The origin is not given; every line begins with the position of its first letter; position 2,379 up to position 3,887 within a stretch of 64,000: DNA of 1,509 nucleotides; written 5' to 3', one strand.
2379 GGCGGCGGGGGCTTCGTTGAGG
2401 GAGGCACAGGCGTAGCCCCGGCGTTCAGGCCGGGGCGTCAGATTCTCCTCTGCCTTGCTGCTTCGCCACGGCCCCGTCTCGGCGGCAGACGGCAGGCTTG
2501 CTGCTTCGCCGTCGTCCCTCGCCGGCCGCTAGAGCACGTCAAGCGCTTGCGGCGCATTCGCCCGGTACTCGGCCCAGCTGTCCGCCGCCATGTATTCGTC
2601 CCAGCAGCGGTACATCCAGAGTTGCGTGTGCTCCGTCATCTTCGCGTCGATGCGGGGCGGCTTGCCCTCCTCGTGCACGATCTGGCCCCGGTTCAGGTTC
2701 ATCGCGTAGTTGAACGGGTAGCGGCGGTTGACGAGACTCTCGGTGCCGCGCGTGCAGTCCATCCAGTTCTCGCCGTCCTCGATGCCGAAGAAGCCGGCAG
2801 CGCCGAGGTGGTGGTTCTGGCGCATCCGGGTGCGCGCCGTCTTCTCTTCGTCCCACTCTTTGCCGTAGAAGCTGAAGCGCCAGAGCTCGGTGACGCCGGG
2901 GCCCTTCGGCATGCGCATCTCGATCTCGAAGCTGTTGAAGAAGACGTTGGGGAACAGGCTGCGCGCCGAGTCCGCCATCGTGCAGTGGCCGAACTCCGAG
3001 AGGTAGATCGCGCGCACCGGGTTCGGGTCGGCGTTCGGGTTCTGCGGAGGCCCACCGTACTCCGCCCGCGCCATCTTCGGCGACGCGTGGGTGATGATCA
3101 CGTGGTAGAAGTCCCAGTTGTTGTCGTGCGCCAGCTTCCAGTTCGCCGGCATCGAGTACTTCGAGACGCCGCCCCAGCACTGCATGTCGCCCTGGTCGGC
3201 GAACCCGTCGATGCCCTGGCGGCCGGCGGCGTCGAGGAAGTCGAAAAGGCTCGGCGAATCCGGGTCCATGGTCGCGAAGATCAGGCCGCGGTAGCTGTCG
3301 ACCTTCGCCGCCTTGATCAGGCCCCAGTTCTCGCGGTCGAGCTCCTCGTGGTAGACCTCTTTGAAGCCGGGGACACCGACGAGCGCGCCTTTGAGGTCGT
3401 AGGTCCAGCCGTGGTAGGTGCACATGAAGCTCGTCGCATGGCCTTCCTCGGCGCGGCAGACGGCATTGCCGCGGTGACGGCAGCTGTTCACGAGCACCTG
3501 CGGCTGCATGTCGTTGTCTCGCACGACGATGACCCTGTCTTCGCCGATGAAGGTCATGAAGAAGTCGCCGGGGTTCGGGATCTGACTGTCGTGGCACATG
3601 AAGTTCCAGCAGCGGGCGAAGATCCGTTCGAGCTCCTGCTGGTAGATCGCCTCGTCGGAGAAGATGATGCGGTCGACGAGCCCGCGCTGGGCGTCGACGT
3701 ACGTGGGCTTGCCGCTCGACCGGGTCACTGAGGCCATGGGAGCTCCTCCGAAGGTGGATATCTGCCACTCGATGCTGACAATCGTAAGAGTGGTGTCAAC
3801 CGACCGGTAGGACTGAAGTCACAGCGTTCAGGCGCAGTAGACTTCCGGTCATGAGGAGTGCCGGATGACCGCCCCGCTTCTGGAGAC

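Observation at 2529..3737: Mosaic Rieske oxygenase paralogs: near-identical Rieske domain DNA shared with the gene at 48078-49400, but divergent catalytic domains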

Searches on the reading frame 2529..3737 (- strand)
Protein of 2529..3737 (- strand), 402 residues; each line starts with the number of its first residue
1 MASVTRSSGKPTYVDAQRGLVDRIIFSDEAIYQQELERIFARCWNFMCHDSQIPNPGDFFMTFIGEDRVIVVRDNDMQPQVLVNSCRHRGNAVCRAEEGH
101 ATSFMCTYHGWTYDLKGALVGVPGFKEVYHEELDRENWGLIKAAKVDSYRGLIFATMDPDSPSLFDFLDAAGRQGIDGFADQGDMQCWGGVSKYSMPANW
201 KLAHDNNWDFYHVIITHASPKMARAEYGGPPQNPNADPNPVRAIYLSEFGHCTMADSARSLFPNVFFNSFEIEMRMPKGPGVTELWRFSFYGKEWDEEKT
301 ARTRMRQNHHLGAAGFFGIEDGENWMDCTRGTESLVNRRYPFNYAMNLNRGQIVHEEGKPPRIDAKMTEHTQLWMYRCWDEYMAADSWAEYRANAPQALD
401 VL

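Call 12: find_homologous_proteins(query=window:2529-3737:-, max_evalue=1e-20)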
Query window:2529-3737:- (402 aa): 4347 proteins with E <= 1e-20 among 8000 candidates; the best 120 are listed.
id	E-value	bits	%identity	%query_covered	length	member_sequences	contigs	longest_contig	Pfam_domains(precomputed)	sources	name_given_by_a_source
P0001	3.0e-288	974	100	100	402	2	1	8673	PF00355.33,PF00848.26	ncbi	ncbi:MAG: aromatic ring-hydroxylating dioxygenase subunit alpha [Dehalococcoidia bacterium]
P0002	2.1e-246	836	84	100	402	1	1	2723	PF00355.33,PF00848.26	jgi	jgi:phenylpropionate dioxygenase-like ring-hydroxylating dioxygenase large terminal subunit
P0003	1.5e-224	764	80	96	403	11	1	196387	PF00355.33,PF00848.26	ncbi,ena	-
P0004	3.6e-149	515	55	98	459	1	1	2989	PF00355.33,PF00848.26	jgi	-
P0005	1.0e-148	514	54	95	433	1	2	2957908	PF00355.33,PF00848.26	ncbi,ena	-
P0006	2.3e-148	513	54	95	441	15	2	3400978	PF00355.33,PF00848.26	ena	-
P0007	9.4e-148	511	53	98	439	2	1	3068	PF00355.33,PF00848.26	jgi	-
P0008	1.1e-147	510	51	99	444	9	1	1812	PF00355.33,PF00848.26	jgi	-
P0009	1.5e-147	510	52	100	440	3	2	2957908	PF00355.33,PF00848.26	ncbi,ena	-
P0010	1.6e-146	507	54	95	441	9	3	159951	PF00355.33,PF00848.26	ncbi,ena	-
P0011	1.9e-146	506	55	95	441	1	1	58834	PF00355.33,PF00848.26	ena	-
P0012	2.1e-146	506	54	95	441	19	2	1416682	PF00355.33,PF00848.26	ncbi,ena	-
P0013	4.5e-146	505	54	95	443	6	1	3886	PF00355.33,PF00848.26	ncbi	-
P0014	5.2e-146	505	55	95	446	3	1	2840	PF00355.33,PF00848.26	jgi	jgi:phenylpropionate dioxygenase-like ring-hydroxylating dioxygenase large terminal subunit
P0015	7.9e-146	504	54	100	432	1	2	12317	PF00355.33,PF00848.26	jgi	jgi:phenylpropionate dioxygenase-like ring-hydroxylating dioxygenase large terminal subunit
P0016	1.2e-145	504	52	95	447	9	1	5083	PF00355.33,PF00848.26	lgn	-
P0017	1.2e-145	504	52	95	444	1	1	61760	PF00355.33,PF00848.26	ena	-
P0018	1.0e-144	501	53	95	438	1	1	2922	PF00355.33,PF00848.26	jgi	jgi:phenylpropionate dioxygenase-like ring-hydroxylating dioxygenase large terminal subunit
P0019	1.1e-144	501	53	100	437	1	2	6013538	PF00355.33,PF00848.26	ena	-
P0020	1.9e-144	500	52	95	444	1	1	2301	PF00355.33,PF00848.26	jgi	jgi:nitrite reductase/ring-hydroxylating ferredoxin subunit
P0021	2.1e-144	500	52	95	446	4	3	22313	PF00355.33,PF00848.26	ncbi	ncbi:MAG: SRPBCC family protein [Dehalococcoidia bacterium]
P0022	4.1e-144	499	55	95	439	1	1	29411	PF00355.33,PF00848.26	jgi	jgi:phenylpropionate dioxygenase-like ring-hydroxylating dioxygenase large terminal subunit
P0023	9.2e-144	497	54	96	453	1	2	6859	PF00355.33,PF00848.26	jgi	jgi:phenylpropionate dioxygenase-like ring-hydroxylating dioxygenase large terminal subunit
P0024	1.0e-143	497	53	100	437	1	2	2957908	PF00355.33,PF00848.26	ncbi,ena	-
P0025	1.0e-143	497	53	100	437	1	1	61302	PF00355.33,PF00848.26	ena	-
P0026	2.1e-143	496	52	99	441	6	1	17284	PF00355.33,PF00848.26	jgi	jgi:phenylpropionate dioxygenase-like ring-hydroxylating dioxygenase large terminal subunit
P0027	2.3e-143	496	52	97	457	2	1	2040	PF00355.33,PF00848.26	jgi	jgi:phenylpropionate dioxygenase-like ring-hydroxylating dioxygenase large terminal subunit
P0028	2.4e-143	496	52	99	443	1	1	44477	PF00355.33,PF00848.26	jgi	jgi:phenylpropionate dioxygenase-like ring-hydroxylating dioxygenase large terminal subunit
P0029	2.5e-143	496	54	98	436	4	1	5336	PF00355.33,PF00848.26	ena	-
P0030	4.7e-143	495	52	98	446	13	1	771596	PF00355.33,PF00848.26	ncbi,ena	-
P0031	4.8e-143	495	53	95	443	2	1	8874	PF00355.33,PF00848.26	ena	-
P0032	8.7e-143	494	55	94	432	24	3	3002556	PF00355.33,PF00848.26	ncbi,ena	-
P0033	8.8e-143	494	54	95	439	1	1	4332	PF00355.33,PF00848.26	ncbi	ncbi:MAG: SRPBCC family protein [Dehalococcoidia bacterium]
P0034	1.1e-142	494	52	97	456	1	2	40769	PF00355.33,PF00848.26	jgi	jgi:3-phenylpropionate/trans-cinnamate dioxygenase alpha subunit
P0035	1.2e-142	494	53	98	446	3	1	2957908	PF00355.33,PF00848.26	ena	-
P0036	1.3e-142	494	52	95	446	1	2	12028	PF00355.33,PF00848.26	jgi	jgi:phenylpropionate dioxygenase-like ring-hydroxylating dioxygenase large terminal subunit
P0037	1.4e-142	494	52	97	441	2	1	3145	PF00355.33,PF00848.26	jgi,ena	-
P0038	1.9e-142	493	51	96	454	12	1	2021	PF00355.33,PF00848.26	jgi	jgi:phenylpropionate dioxygenase-like ring-hydroxylating dioxygenase large terminal subunit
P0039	2.0e-142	493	52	95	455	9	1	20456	PF00355.33,PF00848.26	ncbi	ncbi:MAG: SRPBCC family protein [Dehalococcoidia bacterium]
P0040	2.5e-142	493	51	98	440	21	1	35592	PF00355.33,PF00848.26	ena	-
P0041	2.6e-142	493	53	98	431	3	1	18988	PF00355.33,PF00848.26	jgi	jgi:phenylpropionate dioxygenase-like ring-hydroxylating dioxygenase large terminal subunit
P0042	4.5e-142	492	52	96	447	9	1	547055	PF00355.33,PF00848.26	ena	-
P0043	4.6e-142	492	53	100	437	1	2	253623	PF00355.33,PF00848.26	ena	-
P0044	7.0e-142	491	55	91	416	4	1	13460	PF00355.33,PF00848.26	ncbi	ncbi:MAG: SRPBCC family protein, partial [Dehalococcoidia bacterium]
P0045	7.0e-142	491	51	94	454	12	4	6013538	PF00355.33,PF00848.26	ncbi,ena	-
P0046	7.0e-142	491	53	97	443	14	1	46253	PF00355.33,PF00848.26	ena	-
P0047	1.1e-141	491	53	98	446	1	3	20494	PF00355.33,PF00848.26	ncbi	ncbi:MAG: SRPBCC family protein [Dehalococcoidia bacterium]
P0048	1.1e-141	491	55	94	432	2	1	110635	PF00355.33,PF00848.26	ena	-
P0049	1.1e-141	491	51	96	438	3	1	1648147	PF00355.33,PF00848.26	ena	-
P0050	1.6e-141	490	53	95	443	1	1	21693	PF00355.33,PF00848.26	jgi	jgi:nitrite reductase/ring-hydroxylating ferredoxin subunit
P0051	1.7e-141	490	53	95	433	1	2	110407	PF00355.33,PF00848.26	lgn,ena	-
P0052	2.6e-141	489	52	97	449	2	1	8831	PF00355.33,PF00848.26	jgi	-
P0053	3.0e-141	489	54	93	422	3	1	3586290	PF00355.33,PF00848.26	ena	-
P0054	3.7e-141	489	52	95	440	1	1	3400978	PF00355.33,PF00848.26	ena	-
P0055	3.8e-141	489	51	96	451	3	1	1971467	PF00355.33,PF00848.26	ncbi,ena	-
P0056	4.1e-141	489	53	95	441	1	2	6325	PF00355.33,PF00848.26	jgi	jgi:phenylpropionate dioxygenase-like ring-hydroxylating dioxygenase large terminal subunit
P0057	4.6e-141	489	52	96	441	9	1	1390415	PF00355.33,PF00848.26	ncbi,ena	-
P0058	5.2e-141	488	51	97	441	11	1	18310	PF00355.33,PF00848.26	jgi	jgi:phenylpropionate dioxygenase-like ring-hydroxylating dioxygenase large terminal subunit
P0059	5.4e-141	488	52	95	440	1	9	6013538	PF00355.33,PF00848.26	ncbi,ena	-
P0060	5.5e-141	488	53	94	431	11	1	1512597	PF00355.33,PF00848.26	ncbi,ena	-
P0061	5.8e-141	488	51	95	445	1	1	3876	PF00355.33,PF00848.26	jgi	-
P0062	9.7e-141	488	52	95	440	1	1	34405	PF00355.33,PF00848.26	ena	-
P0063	1.8e-140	487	52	95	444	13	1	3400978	PF00355.33,PF00848.26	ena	-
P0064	2.3e-140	486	52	95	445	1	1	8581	PF00355.33,PF00848.26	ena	-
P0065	2.4e-140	486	53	93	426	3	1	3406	PF00355.33,PF00848.26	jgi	jgi:3-phenylpropionate/trans-cinnamate dioxygenase alpha subunit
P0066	2.7e-140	486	52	97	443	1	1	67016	PF00355.33,PF00848.26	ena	-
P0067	3.4e-140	486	51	95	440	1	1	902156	PF00355.33,PF00848.26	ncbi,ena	-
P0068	4.6e-140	485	51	95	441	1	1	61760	PF00355.33,PF00848.26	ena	-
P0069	4.9e-140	485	53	96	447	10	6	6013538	PF00355.33,PF00848.26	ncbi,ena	-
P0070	5.6e-140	485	51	97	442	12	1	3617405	PF00355.33,PF00848.26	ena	-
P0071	5.7e-140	485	52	97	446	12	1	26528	PF00355.33,PF00848.26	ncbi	ncbi:MAG: SRPBCC family protein [Dehalococcoidia bacterium]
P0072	6.9e-140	485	53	96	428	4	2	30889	PF00355.33,PF00848.26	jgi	jgi:phenylpropionate dioxygenase-like ring-hydroxylating dioxygenase large terminal subunit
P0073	7.3e-140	485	51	96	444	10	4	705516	PF00355.33,PF00848.26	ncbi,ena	-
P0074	8.1e-140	484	51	95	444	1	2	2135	PF00355.33,PF00848.26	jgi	-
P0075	8.5e-140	484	52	97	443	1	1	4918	PF00355.33,PF00848.26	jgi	-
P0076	8.6e-140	484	52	95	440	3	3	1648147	PF00355.33,PF00848.26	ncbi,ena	-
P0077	9.4e-140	484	53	95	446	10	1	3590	PF00355.33,PF00848.26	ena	-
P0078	9.6e-140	484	51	95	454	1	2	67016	PF00355.33,PF00848.26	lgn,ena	-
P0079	1.1e-139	484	52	97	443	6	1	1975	PF00355.33,PF00848.26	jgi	jgi:phenylpropionate dioxygenase-like ring-hydroxylating dioxygenase large terminal subunit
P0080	1.6e-139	484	53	98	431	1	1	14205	PF00355.33,PF00848.26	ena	-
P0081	1.7e-139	483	84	60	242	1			PF00355.33,PF00848.26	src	-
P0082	1.9e-139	483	52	95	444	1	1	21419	PF00355.33,PF00848.26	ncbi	-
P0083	1.9e-139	483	51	97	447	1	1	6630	PF00355.33,PF00848.26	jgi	-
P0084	2.8e-139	483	51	98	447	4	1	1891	PF00355.33,PF00848.26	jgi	jgi:phenylpropionate dioxygenase-like ring-hydroxylating dioxygenase large terminal subunit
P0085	2.9e-139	483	54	95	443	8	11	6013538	PF00355.33,PF00848.26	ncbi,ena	-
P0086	3.2e-139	483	52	96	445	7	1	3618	PF00355.33,PF00848.26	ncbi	-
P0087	3.3e-139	482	52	95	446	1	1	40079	PF00355.33,PF00848.26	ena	-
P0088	4.0e-139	482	54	95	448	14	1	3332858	PF00355.33,PF00848.26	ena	-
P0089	4.2e-139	482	52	96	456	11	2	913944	PF00355.33,PF00848.26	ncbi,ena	-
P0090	5.4e-139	482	53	95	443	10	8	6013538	PF00355.33,PF00848.26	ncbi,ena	-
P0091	6.8e-139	481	50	100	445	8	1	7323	PF00355.33,PF00848.26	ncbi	-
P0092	1.1e-138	481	52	95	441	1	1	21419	PF00355.33,PF00848.26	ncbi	-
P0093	1.6e-138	480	53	95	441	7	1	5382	PF00355.33,PF00848.26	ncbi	ncbi:MAG: aromatic ring-hydroxylating dioxygenase subunit alpha [Dehalococcoidia bacterium]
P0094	2.0e-138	480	51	95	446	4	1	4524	PF00355.33,PF00848.26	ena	-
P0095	3.3e-138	479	51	100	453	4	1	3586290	PF00355.33,PF00848.26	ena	-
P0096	3.5e-138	479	52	95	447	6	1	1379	PF00355.33,PF00848.26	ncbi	-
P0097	3.8e-138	479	50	95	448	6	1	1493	PF00355.33,PF00848.26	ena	-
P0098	4.1e-138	479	51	95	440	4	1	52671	PF00355.33,PF00848.26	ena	-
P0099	4.8e-138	479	51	96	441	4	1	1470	PF00355.33,PF00848.26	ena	-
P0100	5.4e-138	478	52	95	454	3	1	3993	PF00355.33,PF00848.26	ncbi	-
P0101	5.8e-138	478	52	95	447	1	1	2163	PF00355.33,PF00848.26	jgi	jgi:phenylpropionate dioxygenase-like ring-hydroxylating dioxygenase large terminal subunit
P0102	6.5e-138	478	51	98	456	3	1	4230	PF00355.33,PF00848.26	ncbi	-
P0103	6.9e-138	478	53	95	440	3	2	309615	PF00355.33,PF00848.26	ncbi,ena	-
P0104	7.8e-138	478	51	95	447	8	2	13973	PF00355.33,PF00848.26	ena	-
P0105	8.3e-138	478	53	95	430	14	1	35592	PF00355.33,PF00848.26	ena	-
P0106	1.3e-137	477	50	96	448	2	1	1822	PF00355.33,PF00848.26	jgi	-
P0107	1.3e-137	477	52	95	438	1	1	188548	PF00355.33,PF00848.26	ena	-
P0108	1.3e-137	477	50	97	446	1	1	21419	PF00355.33,PF00848.26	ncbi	-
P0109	1.3e-137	477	52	99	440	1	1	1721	PF00355.33,PF00848.26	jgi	-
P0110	1.5e-137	477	50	98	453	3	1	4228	PF00355.33,PF00848.26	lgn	-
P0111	1.6e-137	477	51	95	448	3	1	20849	PF00355.33,PF00848.26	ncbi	ncbi:MAG: aromatic ring-hydroxylating dioxygenase subunit alpha [Dehalococcoidia bacterium]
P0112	1.6e-137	477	50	98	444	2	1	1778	PF00355.33,PF00848.26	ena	-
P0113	1.7e-137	477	52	95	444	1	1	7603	PF00355.33,PF00848.26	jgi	-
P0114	1.8e-137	477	51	97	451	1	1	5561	PF00355.33,PF00848.26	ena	-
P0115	2.0e-137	477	49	98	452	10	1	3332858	PF00355.33,PF00848.26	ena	-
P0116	2.0e-137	477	51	98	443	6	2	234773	PF00355.33,PF00848.26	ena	-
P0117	2.1e-137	477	52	95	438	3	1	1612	PF00355.33,PF00848.26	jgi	-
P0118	2.4e-137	476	51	94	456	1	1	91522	PF00355.33,PF00848.26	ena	-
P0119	2.8e-137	476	52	95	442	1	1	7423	PF00355.33,PF00848.26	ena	-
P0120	3.5e-137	476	53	98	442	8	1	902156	PF00355.33,PF00848.26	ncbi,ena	-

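Call 17: search_protein_families(library=pfam, proteins=[window:2529-3737:-], max_evalue=0.0001)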
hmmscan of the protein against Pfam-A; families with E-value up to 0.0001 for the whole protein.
window:2529-3737:- (402 aa): 2 families
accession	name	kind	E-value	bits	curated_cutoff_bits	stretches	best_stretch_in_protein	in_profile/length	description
PF00355.32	Rieske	-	8e-15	55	20.3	1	44-127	2-83/88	Rieske [2Fe-2S] domain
PF00848.25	Ring_hydroxyl_A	-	2.2e-10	41.2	24.9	1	193-346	11-180/208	Ring hydroxylating alpha subunit (catalytic domain)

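Call 43: find_encoding_contigs(protein=P0001, flank=6000, max_places=4)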
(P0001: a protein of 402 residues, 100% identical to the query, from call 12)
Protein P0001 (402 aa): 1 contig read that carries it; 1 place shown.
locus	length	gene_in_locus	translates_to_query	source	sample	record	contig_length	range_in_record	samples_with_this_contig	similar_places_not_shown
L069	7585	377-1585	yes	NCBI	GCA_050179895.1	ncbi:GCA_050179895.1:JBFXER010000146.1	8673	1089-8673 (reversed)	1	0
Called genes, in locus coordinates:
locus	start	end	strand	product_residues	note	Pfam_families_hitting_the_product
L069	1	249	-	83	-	PF25199:nSTAND_NTPase5 (weak)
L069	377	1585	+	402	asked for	PF00355:Rieske, PF00848:Ring_hydroxyl_A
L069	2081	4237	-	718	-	PF00199:Catalase, PF06628:Catalase-rel, PF01965:DJ-1_PfpI, PF18011:Catalase_C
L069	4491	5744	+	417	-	PF02515:CoA_transf_3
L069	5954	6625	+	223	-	PF02515:CoA_transf_3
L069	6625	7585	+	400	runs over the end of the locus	PF22691:Thiolase_C_1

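Call 46: find_encoding_contigs(protein=P0093, flank=4000, max_places=3)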
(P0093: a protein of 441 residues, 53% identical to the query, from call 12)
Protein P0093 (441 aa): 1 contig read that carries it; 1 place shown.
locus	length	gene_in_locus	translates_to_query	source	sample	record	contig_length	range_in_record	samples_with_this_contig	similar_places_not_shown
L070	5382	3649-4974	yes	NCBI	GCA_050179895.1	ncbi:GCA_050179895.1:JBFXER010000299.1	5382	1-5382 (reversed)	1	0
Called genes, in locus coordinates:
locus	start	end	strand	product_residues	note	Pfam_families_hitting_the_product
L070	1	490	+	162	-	PF00156:Pribosyltran, PF14572:Pribosyl_synth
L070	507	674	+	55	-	PF04945:YHS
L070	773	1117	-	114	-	PF00581:Rhodanese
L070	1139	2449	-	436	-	PF00355:Rieske, PF00848:Ring_hydroxyl_A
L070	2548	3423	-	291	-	PF01048:PNP_UDP_1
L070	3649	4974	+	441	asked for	PF00355:Rieske, PF00848:Ring_hydroxyl_A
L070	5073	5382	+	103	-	PF01219:DAGK_prokar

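Call 47: find_encoding_contigs(protein=P0039, flank=4000, max_places=3)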
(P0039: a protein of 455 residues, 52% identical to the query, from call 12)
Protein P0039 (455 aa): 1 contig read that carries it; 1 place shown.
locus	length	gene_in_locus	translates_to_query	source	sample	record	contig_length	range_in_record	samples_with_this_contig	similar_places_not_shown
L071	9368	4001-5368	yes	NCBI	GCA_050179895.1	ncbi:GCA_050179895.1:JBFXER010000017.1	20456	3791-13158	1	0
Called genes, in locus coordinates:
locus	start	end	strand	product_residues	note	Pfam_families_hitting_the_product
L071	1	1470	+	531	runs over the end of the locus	PF02538:Hydantoinase_B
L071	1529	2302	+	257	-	PF00106:adh_short, PF08659:KR, PF13561:adh_short_C2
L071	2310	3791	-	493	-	PF00083:Sugar_tr, PF06609:TRI12 (weak), PF07690:MFS_1, PF06779:MFS_4 (weak), PF07690:MFS_1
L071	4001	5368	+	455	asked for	PF00355:Rieske, PF00848:Ring_hydroxyl_A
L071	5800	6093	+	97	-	-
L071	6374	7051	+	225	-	-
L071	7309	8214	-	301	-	PF01522:Polysacc_deac_1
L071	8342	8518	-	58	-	-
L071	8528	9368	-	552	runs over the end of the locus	PF00115:COX1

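Call 48: find_encoding_contigs(protein=P0047, flank=6000, max_places=3)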
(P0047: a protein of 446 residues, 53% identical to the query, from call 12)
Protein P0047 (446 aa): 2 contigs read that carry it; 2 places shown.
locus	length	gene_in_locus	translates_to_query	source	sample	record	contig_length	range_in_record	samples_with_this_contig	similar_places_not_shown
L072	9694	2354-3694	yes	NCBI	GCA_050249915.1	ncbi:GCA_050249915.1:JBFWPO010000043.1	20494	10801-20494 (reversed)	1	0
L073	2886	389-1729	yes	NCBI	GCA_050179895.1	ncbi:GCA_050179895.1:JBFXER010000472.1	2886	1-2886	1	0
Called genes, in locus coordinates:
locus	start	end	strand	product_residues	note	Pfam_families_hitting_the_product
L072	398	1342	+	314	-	PF19300:BPD_transp_1_N, PF00528:BPD_transp_1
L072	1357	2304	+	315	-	PF12911:OppC_N, PF00528:BPD_transp_1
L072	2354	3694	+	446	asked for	PF00355:Rieske, PF00848:Ring_hydroxyl_A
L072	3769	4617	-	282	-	PF00561:Abhydrolase_1, PF12146:Hydrolase_4 (weak), PF12697:Abhydrolase_6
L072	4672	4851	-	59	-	-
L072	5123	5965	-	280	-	PF00561:Abhydrolase_1, PF12146:Hydrolase_4, PF12697:Abhydrolase_6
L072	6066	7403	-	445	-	PF00355:Rieske, PF00848:Ring_hydroxyl_A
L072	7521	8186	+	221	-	PF00881:Nitroreductase, PF14512:TM1586_NiRdase (faint)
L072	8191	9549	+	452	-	PF00884:Sulfatase, PF16347:SGSH_C, PF14707:Sulfatase_C (weak)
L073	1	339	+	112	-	PF00528:BPD_transp_1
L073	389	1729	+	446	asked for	PF00355:Rieske, PF00848:Ring_hydroxyl_A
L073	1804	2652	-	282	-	PF00561:Abhydrolase_1, PF12146:Hydrolase_4 (weak), PF12697:Abhydrolase_6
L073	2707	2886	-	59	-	?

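Call 49: find_encoding_contigs(protein=P0071, flank=6000, max_places=3)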
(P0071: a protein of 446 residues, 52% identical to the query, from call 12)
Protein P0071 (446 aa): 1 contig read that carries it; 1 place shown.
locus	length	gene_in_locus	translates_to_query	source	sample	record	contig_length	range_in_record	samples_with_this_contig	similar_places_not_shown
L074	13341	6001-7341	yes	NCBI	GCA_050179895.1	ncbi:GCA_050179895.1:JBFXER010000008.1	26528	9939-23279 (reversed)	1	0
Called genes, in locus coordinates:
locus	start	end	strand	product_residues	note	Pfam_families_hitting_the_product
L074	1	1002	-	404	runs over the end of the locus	PF01546:Peptidase_M20, PF07687:M20_dimer (weak)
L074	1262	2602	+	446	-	PF00355:Rieske, PF00848:Ring_hydroxyl_A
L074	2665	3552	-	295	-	PF04542:Sigma70_r2, PF08281:Sigma70_r4_2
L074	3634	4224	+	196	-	PF02627:CMD (weak)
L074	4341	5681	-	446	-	PF00355:Rieske, PF00848:Ring_hydroxyl_A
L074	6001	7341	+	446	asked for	PF00355:Rieske, PF00848:Ring_hydroxyl_A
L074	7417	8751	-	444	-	PF00355:Rieske, PF00848:Ring_hydroxyl_A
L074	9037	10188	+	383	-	PF01717:Meth_synt_2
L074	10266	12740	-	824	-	PF00690:Cation_ATPase_N, PF00122:E1-E2_ATPase, PF00702:Hydrolase, PF13246:Cation_ATPase, PF00689:Cation_ATPase_C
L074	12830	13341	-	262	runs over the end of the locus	PF00378:ECH_1, PF16113:ECH_2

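Call 50: find_encoding_contigs(protein=P0033, flank=4000, max_places=3)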
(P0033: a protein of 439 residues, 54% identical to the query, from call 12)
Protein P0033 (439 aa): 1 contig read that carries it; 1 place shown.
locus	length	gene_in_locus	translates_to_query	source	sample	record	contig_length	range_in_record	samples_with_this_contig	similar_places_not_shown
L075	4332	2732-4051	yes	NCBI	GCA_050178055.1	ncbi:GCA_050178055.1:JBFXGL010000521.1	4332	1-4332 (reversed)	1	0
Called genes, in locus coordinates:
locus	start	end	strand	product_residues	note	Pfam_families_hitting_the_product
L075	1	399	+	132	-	PF00561:Abhydrolase_1, PF00326:Peptidase_S9 (weak)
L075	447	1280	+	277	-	PF00561:Abhydrolase_1, PF12146:Hydrolase_4, PF12697:Abhydrolase_6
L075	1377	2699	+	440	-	PF00355:Rieske, PF00848:Ring_hydroxyl_A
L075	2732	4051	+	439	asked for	PF00355:Rieske, PF00848:Ring_hydroxyl_A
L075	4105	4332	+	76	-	PF00561:Abhydrolase_1 (weak)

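Call 63: search_protein_families(library=ncbifam, proteins=[window:2529-3737:-], max_evalue=0.00001)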
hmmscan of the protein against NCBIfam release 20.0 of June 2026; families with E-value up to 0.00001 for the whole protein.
window:2529-3737:- (402 aa): 5 families
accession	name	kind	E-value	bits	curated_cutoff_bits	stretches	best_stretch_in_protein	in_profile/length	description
NF042946.1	3PPDioc_HcaE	equivalog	1.6e-73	248.3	830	2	12-219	7-216/450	3-phenylpropionate/cinnamic acid dioxygenase subunit alpha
NF041684.1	ant_diox_AndAc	equivalog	2.4e-48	164.8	750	1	20-217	22-222/418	anthranilate 1,2-dioxygenase large subunit AndAc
TIGR03229.1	benzo_1_2_benA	equivalog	1.9e-42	145.7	780.95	1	21-218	16-216/433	benzoate 1,2-dioxygenase large subunit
TIGR03228.1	anthran_1_2_A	equivalog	7.3e-38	130.4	671.9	1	22-217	17-213/438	anthranilate 1,2-dioxygenase large subunit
NF058607.1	GlBtMonoOxGbcA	equivalog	5.7e-31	107.4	670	1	24-218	36-223/420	glycine betaine monooxygenase oxygenase subunit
